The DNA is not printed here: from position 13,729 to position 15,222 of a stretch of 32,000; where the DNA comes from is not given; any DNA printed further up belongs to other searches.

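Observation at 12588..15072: McrBC-like pair whose McrB has no room for an N-terminal DNA-reader domain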

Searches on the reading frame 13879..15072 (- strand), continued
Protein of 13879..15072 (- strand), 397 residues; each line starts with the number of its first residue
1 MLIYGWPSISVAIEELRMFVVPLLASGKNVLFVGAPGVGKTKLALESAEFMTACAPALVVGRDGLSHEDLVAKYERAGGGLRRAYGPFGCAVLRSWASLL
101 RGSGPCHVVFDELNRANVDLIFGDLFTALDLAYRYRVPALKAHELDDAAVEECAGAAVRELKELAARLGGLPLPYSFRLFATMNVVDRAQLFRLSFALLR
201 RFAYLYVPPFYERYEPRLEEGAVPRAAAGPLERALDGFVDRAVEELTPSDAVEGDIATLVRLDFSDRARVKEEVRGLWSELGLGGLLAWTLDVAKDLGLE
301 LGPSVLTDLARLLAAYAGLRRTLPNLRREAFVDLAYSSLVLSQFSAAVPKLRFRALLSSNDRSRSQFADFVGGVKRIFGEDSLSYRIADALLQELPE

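Call 30: search_protein_families(library=pfam, proteins=[P0031, P0026, P0028, P0029, P0032], max_evalue=1)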
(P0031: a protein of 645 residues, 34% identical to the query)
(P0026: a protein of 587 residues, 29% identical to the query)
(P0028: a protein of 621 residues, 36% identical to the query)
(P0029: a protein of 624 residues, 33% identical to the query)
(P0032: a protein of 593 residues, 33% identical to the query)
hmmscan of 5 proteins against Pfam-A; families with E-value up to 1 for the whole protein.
P0031 (645 aa): 20 families
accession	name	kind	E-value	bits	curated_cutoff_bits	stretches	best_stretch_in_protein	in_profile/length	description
PF12102.13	MrcB_N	-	1.1e-25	90.8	25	1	139-277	29-181/183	MrcB-like, N-terminal domain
PF07728.20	AAA_5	-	4.6e-18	66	22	1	334-494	1-139/139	AAA domain (dynein-related subfamily)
PF13191.12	AAA_16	-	0.00012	23.1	32.6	1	331-377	23-66/167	AAA ATPase domain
PF20720.3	nSTAND3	-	0.00024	21.3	27.2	1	322-360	7-45/155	Novel STAND NTPase 3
PF01695.23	IstB_IS21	-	0.0003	20.8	24.1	1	330-430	90-180/238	IstB-like ATP binding protein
PF13604.12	AAA_30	-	0.00053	20.2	27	1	326-413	11-97/191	AAA domain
PF00004.35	AAA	-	0.00082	20.3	21.2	1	335-356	1-22/131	ATPase family associated with various cellular activities (AAA)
PF05496.18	RuvB_N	-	0.0011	19.2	27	1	330-356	31-57/159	Holliday junction DNA helicase RuvB P-loop domain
PF13245.12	AAA_19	-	0.0017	19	25.1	1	332-428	11-113/134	AAA domain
PF20030.5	bpMoxR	-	0.0077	15.8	27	1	328-369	27-66/205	MoxR domain in the MoxR-vWA-beta-propeller ternary systems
PF13521.12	AAA_28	-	0.0085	16.8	27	1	335-355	2-22/164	AAA domain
PF13401.12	AAA_22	-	0.011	16.4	27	1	332-375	5-48/130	AAA domain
PF07726.17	AAA_3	-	0.011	16.1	27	1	334-417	1-75/131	ATPase family associated with various cellular activities (AAA)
PF13238.12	AAA_18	-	0.025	15.5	29.4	1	335-426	1-93/128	AAA domain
PF02562.22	PhoH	-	0.026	14.5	27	1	326-384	13-69/205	PhoH-like protein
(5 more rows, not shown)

P0026 (587 aa): 33 families (the best 25 are shown)
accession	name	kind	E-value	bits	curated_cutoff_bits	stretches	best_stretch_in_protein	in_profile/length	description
PF07728.20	AAA_5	-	5.8e-15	56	22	1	221-383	1-139/139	AAA domain (dynein-related subfamily)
PF00004.35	AAA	-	1.8e-05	25.6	21.2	1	222-257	1-35/131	ATPase family associated with various cellular activities (AAA)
PF13481.12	AAA_25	-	2.5e-05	24.5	27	1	205-246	19-60/195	AAA domain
PF20720.3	nSTAND3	-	3e-05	24.2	27.2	1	217-247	15-46/155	Novel STAND NTPase 3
PF05496.18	RuvB_N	-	0.00054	20.2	27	1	221-246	35-60/159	Holliday junction DNA helicase RuvB P-loop domain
PF13191.12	AAA_16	-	0.00061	20.8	32.6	1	219-244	24-49/167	AAA ATPase domain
PF13479.12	AAA_24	-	0.00067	20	27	1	219-239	2-22/195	AAA domain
PF05729.18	NACHT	-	0.00087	19.6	26.7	1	222-248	3-29/167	NACHT domain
PF20030.5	bpMoxR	-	0.0014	18.1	27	1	206-245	18-57/205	MoxR domain in the MoxR-vWA-beta-propeller ternary systems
PF01078.27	Mg_chelatase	-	0.0016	18.3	20.3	1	204-241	7-44/207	Magnesium chelatase, subunit ChlI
PF00910.28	RNA_helicase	-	0.0017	19.2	21.5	1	222-247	1-26/105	RNA helicase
PF01637.24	ATPase_2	-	0.0027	18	33.2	1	205-243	8-44/225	ATPase domain predominantly from Archaea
PF13401.12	AAA_22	-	0.0048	17.6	27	1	221-305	7-96/130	AAA domain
PF00931.28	NB-ARC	-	0.0048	16.6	23.5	1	221-242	20-41/248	NB-ARC domain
PF00005.33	ABC_tran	-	0.0082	17.2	25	1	214-244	6-36/137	ABC transporter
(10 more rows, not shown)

P0028 (621 aa): 21 families
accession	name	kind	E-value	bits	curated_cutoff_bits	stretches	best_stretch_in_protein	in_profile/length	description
PF07728.20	AAA_5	-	2.9e-13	50.5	22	1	303-479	1-139/139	AAA domain (dynein-related subfamily)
PF00004.35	AAA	-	6.2e-05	23.9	21.2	1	304-361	1-38/131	ATPase family associated with various cellular activities (AAA)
PF13191.12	AAA_16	-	0.00011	23.1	32.6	1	298-327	21-50/167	AAA ATPase domain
PF01695.23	IstB_IS21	-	0.00067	19.7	24.1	1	302-323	93-114/238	IstB-like ATP binding protein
PF01078.27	Mg_chelatase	-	0.00069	19.5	20.3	1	296-326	17-47/207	Magnesium chelatase, subunit ChlI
PF15328.11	GCOM2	-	0.0024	18.6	27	1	508-545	8-45/214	Putative GRINL1B complex locus protein 2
PF06068.19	TIP49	-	0.004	16.8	23.8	1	303-350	52-99/347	TIP49 P-loop domain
PF05496.18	RuvB_N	-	0.0042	17.3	27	1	298-325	30-57/159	Holliday junction DNA helicase RuvB P-loop domain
PF13481.12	AAA_25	-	0.0043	17.1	27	1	304-332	36-64/195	AAA domain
PF13238.12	AAA_18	-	0.0055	17.6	29.4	1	304-345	1-38/128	AAA domain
PF20720.3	nSTAND3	-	0.018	15.2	27.2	1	302-325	18-41/155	Novel STAND NTPase 3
PF13401.12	AAA_22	-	0.023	15.4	27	1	302-326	6-30/130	AAA domain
PF13479.12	AAA_24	-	0.051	13.8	27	1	304-325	5-26/195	AAA domain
PF07726.17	AAA_3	-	0.056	13.8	27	0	304-352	2-49/131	ATPase family associated with various cellular activities (AAA)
PF10312.14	Cactin_mid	-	0.078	13.1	23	0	174-235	57-114/194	Conserved mid region of cactin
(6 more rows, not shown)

P0029 (624 aa): 18 families
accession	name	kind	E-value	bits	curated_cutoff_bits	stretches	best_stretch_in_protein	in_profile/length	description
PF07728.20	AAA_5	-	3.7e-17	63.1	22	1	312-476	1-139/139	AAA domain (dynein-related subfamily)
PF13604.12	AAA_30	-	0.00019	21.7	27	1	297-392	4-97/191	AAA domain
PF05496.18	RuvB_N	-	0.00023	21.4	27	1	309-346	32-70/159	Holliday junction DNA helicase RuvB P-loop domain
PF20720.3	nSTAND3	-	0.0011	19.2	27.2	1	300-332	7-39/155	Novel STAND NTPase 3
PF13245.12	AAA_19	-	0.0014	19.3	25.1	1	305-402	6-109/134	AAA domain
PF13191.12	AAA_16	-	0.0019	19.1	32.6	1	307-351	19-62/167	AAA ATPase domain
PF00004.35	AAA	-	0.0027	18.6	21.2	1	313-335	1-23/131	ATPase family associated with various cellular activities (AAA)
PF07726.17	AAA_3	-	0.007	16.7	27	1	312-414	1-92/131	ATPase family associated with various cellular activities (AAA)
PF20030.5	bpMoxR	-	0.0095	15.5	27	1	304-337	25-57/205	MoxR domain in the MoxR-vWA-beta-propeller ternary systems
PF01078.27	Mg_chelatase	-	0.015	15.2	20.3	1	302-334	14-46/207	Magnesium chelatase, subunit ChlI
PF03266.21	NTPase_1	-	0.022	15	23.9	1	312-335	1-25/168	NTPase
PF01695.23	IstB_IS21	-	0.049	13.6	24.1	1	305-408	87-179/238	IstB-like ATP binding protein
PF12775.13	AAA_7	-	0.081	12.9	25.8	1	306-333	29-56/181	P-loop containing dynein motor region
PF13481.12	AAA_25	-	0.14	12.2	27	1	307-327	30-50/195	AAA domain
PF13238.12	AAA_18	-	0.17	12.8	29.4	1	313-415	1-97/128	AAA domain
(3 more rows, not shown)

P0032 (593 aa): 18 families
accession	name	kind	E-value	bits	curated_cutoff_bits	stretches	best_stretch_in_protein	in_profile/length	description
PF07728.20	AAA_5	-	1.6e-17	64.2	22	1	288-446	1-139/139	AAA domain (dynein-related subfamily)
PF01695.23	IstB_IS21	-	4.5e-05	23.5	24.1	1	280-382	86-179/238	IstB-like ATP binding protein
PF20720.3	nSTAND3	-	0.0013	18.9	27.2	1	274-312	5-43/155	Novel STAND NTPase 3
PF13191.12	AAA_16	-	0.0022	18.9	32.6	1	285-322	23-57/167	AAA ATPase domain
PF03266.21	NTPase_1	-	0.0047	17.2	23.9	1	288-316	1-29/168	NTPase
PF13245.12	AAA_19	-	0.0086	16.7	25.1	1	286-326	11-54/134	AAA domain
PF13604.12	AAA_30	-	0.015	15.5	27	1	281-323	12-56/191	AAA domain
PF01078.27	Mg_chelatase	-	0.016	15.1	20.3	1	284-310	20-46/207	Magnesium chelatase, subunit ChlI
PF13481.12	AAA_25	-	0.018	15.1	27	1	283-307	30-54/195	AAA domain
PF20030.5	bpMoxR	-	0.019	14.5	27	1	280-311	25-56/205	MoxR domain in the MoxR-vWA-beta-propeller ternary systems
PF00004.35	AAA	-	0.035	15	21.2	1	289-311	1-23/131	ATPase family associated with various cellular activities (AAA)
PF05496.18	RuvB_N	-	0.038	14.2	27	1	286-315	33-62/159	Holliday junction DNA helicase RuvB P-loop domain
PF13521.12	AAA_28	-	0.1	13.2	27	1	289-309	2-22/164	AAA domain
PF25199.1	nSTAND_NTPase5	-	0.11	12.7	34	1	259-315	12-71/145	Novel STAND NTPase 5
PF07726.17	AAA_3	-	0.12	12.7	27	0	289-388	2-92/131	ATPase family associated with various cellular activities (AAA)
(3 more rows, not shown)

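Call 35: predict_structure(alignment_id=A1)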
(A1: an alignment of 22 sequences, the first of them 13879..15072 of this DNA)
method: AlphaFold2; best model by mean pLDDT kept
length: 397 residues; sequences in the alignment: 22
mean_pLDDT: 88.9   pTM: 0.89
mean pLDDT of the five models: 88.9, 88.1, 88.1, 87.9, 87.6
residues with pLDDT >= 90: 255; 70-90: 120; 50-70: 15; < 50: 7
segments of 3 or more residues with pLDDT < 50: 1-6
pLDDT, mean of each block of 10 residues (from residue 1): 44 91 95 93 94 92 89 87 94 95 93 85 87 91 92 95 95 95 75 67 92 90 76 94 90 83 91 95 93 91 92 94 91 96 86 83 91 96 95 87
secondary structure, 60 per line:
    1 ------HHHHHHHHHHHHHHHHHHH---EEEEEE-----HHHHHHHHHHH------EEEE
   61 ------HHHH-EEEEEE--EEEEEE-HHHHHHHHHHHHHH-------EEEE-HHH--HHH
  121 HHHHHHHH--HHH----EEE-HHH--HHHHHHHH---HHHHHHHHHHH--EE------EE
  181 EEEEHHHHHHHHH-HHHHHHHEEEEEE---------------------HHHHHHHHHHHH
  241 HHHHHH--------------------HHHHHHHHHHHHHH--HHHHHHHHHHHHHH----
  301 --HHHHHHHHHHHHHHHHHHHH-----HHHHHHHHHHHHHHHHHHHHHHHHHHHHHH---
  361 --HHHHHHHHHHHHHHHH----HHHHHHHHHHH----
elements in order: H7-25 E29-34 H40-50 E57-60 H67-70 E72-77 E80-85 H87-100 E108-111 H118-128 E138-140 H147-154 H158-168 E179-184 H185-193 H195-201 E202-207 H229-246 H267-280 H283-296 H303-322 H328-357 H363-378 H383-393

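Call 38: fold_search(model_id=the predicted structure, library=pdb)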
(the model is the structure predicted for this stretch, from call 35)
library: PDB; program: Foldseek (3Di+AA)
matches with E <= 10: 1308; with E <= 0.001: 97
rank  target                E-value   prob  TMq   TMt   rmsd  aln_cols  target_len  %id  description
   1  6ut5_C                6.9e-09  1.00  0.36  0.36  14.7       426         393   17  Cryo-EM structure of the Thermococcus gammatolerans McrBC complex (released 2020-10-21)
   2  6ut3_C                2.8e-08  1.00  0.34  0.36  15.1       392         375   18  X-ray structure of Thermococcus gammatolerans McrB AAA+ domain hexamer in P21 symmetry (released 2020-10-21)
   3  6ut7_B                3.3e-08  1.00  0.35  0.35  15.2       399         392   19  Fitted model for the tetradecameric assembly of Thermococcus gammatolerans McrB AAA+ hexamers with bound McrC (released 2020-10-21)
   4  6ut5_A                3.8e-08  1.00  0.37  0.37  14.7       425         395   17  Cryo-EM structure of the Thermococcus gammatolerans McrBC complex (released 2020-10-21)
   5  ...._E                5.9e-08  1.00  0.33  0.45  16.8       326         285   17  Structure of McrBC without DNA binding domains (one half of the full complex) (released 2019-07-24)
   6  6ut7_D                6.2e-08  1.00  0.36  0.36  14.7       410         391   17  Fitted model for the tetradecameric assembly of Thermococcus gammatolerans McrB AAA+ hexamers with bound McrC (released 2020-10-21)
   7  6ut4_F                7.6e-08  1.00  0.35  0.35  14.7       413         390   17  Cryo-EM structure of the asymmetric AAA+ domain hexamer from Thermococcus gammatolerans McrB (released 2020-10-21)
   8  6ut4_E                8.0e-08  1.00  0.34  0.35  15.5       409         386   17  Cryo-EM structure of the asymmetric AAA+ domain hexamer from Thermococcus gammatolerans McrB (released 2020-10-21)
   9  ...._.                8.4e-08  1.00  0.36  0.48  16.0       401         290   16  Structure of McrBC without DNA binding domains (one half of the full complex) (released 2019-07-24)
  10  6ut4_D                1.5e-07  1.00  0.33  0.34  14.9       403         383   17  Cryo-EM structure of the asymmetric AAA+ domain hexamer from Thermococcus gammatolerans McrB (released 2020-10-21)
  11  6ut6_C                1.6e-07  1.00  0.36  0.49  16.4       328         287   17  Cryo-EM structure of the Escherichia coli McrBC complex (released 2020-10-21)
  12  6ut3_E                1.7e-07  1.00  0.35  0.36  14.3       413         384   17  X-ray structure of Thermococcus gammatolerans McrB AAA+ domain hexamer in P21 symmetry (released 2020-10-21)
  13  9qh8_F                2.4e-07  1.00  0.31  0.47  18.4       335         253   17  reduced NorQ-NorD VWA domain complex from Paracoccus denitrificans (released 2026-03-25)
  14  9qh7_E                2.8e-07  1.00  0.32  0.50  18.0       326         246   17  NorQ in complex with NorD VWA domain steep staircase subset 1 from Paracoccus denitrificans (released 2026-03-25)
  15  6ut6_D                3.1e-07  1.00  0.37  0.48  17.1       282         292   18  Cryo-EM structure of the Escherichia coli McrBC complex (released 2020-10-21)
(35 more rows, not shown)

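Call 46: search_protein_representatives(alignment_id=A1)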
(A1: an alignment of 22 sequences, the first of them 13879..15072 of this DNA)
Query: 22 sequences, 396 profile positions. Proteins with E-value up to 0.001 (for the whole library): 19373; up to 1e-10: 5152; up to 1e-30: 192. The best 150 are listed.
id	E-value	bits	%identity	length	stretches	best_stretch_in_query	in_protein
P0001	5.1e-145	499.8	-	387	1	9-392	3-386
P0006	2.9e-143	494.0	-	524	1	4-394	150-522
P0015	9.1e-140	482.5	-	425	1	1-392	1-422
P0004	4.5e-135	467.1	-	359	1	8-394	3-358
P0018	1.2e-130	452.5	-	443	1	2-392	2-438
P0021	3.3e-127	441.2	-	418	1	10-394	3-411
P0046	2.8e-126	438.1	-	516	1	8-394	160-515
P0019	1.1e-124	432.9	-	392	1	10-392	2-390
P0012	1.8e-124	432.1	-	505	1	7-395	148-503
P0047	2.7e-124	431.6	-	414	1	11-395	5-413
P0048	1.8e-117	409.2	-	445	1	11-394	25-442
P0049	7.1e-116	403.9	-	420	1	13-392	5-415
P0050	1.4e-114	399.6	-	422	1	11-394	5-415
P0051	2.5e-112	392.2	-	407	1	13-393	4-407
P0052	2.0e-109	382.6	-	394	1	10-393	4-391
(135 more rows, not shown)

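Call 54: search_solved_structures(query=A1, max_evalue=0.01, show_alignments=3)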
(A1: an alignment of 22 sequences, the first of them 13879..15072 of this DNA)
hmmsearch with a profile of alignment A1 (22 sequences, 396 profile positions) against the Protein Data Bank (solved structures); distinct sequences matched with E-value up to 0.01: 301 (the best 60 are shown).
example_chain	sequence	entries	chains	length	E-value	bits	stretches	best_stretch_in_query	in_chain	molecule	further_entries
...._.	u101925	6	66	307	1.1e-16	64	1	20-210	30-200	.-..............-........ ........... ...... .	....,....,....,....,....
6ut6_A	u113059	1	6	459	4.1e-16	62.2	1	20-210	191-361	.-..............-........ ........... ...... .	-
7vsr_A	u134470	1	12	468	4.3e-16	62.1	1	20-210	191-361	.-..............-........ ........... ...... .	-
6ut3_A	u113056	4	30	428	1.5e-13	53.7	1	99-233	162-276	GTPase subunit of restriction endonuclease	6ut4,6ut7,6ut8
6ut5_A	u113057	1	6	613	5.8e-13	51.8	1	99-234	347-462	GTPase subunit of restriction endonuclease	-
6i27_A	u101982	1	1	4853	2.1e-10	43.4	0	17-48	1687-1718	Midasin,Midasin,Midasin,Midasin,Midasin,Midasin,Midasin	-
6i26_A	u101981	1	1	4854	2.1e-10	43.4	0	17-48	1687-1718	Midasin,Midasin,Midasin,Midasin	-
6hyp_A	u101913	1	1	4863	2.3e-10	43.2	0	17-48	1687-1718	Midasin,Midasin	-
5jcs_s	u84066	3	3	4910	2.4e-10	43.2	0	17-48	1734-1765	Midasin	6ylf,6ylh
6or5_A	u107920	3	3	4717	5.7e-09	38.6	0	19-116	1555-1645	Midasin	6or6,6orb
9bji_A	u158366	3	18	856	1.1e-08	37.8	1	15-47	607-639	Nuclear valosin-containing protein-like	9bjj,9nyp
6chs_H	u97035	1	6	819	2e-08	36.9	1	13-48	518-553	Putative cell division control protein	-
7wub_C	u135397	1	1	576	2.2e-08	36.7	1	14-47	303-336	Transitional endoplasmic reticulum ATPase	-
7wub_D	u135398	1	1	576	2.2e-08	36.7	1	14-47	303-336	Transitional endoplasmic reticulum ATPase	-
9lgo_F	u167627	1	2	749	2.4e-08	36.6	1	16-48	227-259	ATPase family gene 2 protein homolog B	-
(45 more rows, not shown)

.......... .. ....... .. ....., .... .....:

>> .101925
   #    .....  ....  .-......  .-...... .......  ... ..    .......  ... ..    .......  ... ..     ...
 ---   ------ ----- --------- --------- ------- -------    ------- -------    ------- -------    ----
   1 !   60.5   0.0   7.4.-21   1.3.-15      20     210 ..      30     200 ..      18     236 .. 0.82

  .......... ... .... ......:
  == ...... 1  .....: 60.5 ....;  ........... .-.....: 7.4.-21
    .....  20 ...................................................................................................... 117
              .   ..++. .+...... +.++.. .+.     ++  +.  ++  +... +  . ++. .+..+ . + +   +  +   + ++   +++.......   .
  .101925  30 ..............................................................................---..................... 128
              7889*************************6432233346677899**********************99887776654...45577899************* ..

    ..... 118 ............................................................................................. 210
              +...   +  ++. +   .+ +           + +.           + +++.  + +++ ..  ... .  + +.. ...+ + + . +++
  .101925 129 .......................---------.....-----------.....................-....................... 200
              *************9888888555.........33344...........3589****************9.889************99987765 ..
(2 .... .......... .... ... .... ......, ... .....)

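Call 63: search_protein_families(library=pfam, proteins=[L006:4731-6041:+, L005:5282-5944:+, L008:5729-5950:+, L003:7356-7661:+, L006:8751-9335:-, L005:8590-8928:-, L008:8632-9738:-, L007:8762-9982:-], max_evalue=0.01)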
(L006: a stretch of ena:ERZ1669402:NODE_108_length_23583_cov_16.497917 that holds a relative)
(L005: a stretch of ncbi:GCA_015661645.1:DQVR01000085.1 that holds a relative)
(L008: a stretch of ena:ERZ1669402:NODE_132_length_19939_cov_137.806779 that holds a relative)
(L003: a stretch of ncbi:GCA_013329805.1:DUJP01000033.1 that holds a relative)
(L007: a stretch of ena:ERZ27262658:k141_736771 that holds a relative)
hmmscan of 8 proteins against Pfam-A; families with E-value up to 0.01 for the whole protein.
L006:4731-6041:+ (436 aa): 0 families

L005:5282-5944:+ (220 aa): 0 families

L008:5729-5950:+ (73 aa): 16 families
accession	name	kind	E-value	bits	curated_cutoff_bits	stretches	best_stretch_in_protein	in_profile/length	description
PF10571.15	UPF0547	-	2.6e-06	27.9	29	1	55-65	15-25/26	Uncharacterised protein family UPF0547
PF24460.1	DUF7575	-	6.2e-06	25.9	28.5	0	33-46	4-17/28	Domain of unknown function (DUF7575)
PF13248.11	Zn_ribbon_3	-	4.8e-05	23.1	27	0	55-64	3-11/26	zinc-ribbon domain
PF23499.1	YnfU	-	0.00017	21.9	27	1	32-64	16-48/49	YnfU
PF20120.5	DUF6510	-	0.00028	21.2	26.4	1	25-67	21-64/86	Family of unknown function (DUF6510)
PF12172.15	zf-ChsH2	-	0.00031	20.9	23.2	0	48-64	5-21/37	ChsH2, rubredoxin-like zinc ribbon domain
PF19769.4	CPxCG_zf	-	0.00035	20.8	27.2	1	35-67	1-36/183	CPxCG-related zinc finger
PF16919.11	PknG_rubred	-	0.00083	19.7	28.5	1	24-64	28-68/74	Protein kinase G rubredoxin domain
PF13717.11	Zn_ribbon_4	-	0.00092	19.5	30.3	1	34-64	4-35/36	zinc-ribbon domain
PF01485.27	IBR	-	0.0025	18.3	24.3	1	32-64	18-51/65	IBR domain, a half RING-finger domain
PF13453.11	Zn_ribbon_TFIIB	-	0.003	17.4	22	1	34-61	1-26/41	Transcription factor zinc-finger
PF13719.11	Zn_ribbon_5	-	0.0039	17.4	29.3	1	34-64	4-35/37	zinc-ribbon domain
PF08421.16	Methyltransf_13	-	0.0062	17.1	31.3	0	21-45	30-54/62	Putative zinc binding domain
PF09297.16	Zn_ribbon_NUD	-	0.0062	16.6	24.8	0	52-63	19-30/32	NADH pyrophosphatase zinc ribbon domain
PF06827.20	zf-FPG_IleRS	-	0.0092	16.2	21.3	0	55-69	2-16/30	Zinc finger found in FPG and IleRS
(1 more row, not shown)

L003:7356-7661:+ (101 aa): 1 family
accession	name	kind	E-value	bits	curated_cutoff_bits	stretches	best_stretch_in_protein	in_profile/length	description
PF00825.24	Ribonuclease_P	-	0.0029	18.1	22.3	1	23-64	28-74/109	Ribonuclease P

L006:8751-9335:- (194 aa): 0 families

L005:8590-8928:- (112 aa): 0 families

L008:8632-9738:- (368 aa): 0 families

L007:8762-9982:- (406 aa): 0 families

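Call 73: search_protein_families(library=pfam, proteins=[L006:4731-5330:+], max_evalue=10)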
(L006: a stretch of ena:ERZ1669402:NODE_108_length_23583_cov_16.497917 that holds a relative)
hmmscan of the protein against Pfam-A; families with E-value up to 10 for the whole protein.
L006:4731-5330:+ (200 aa): 0 families
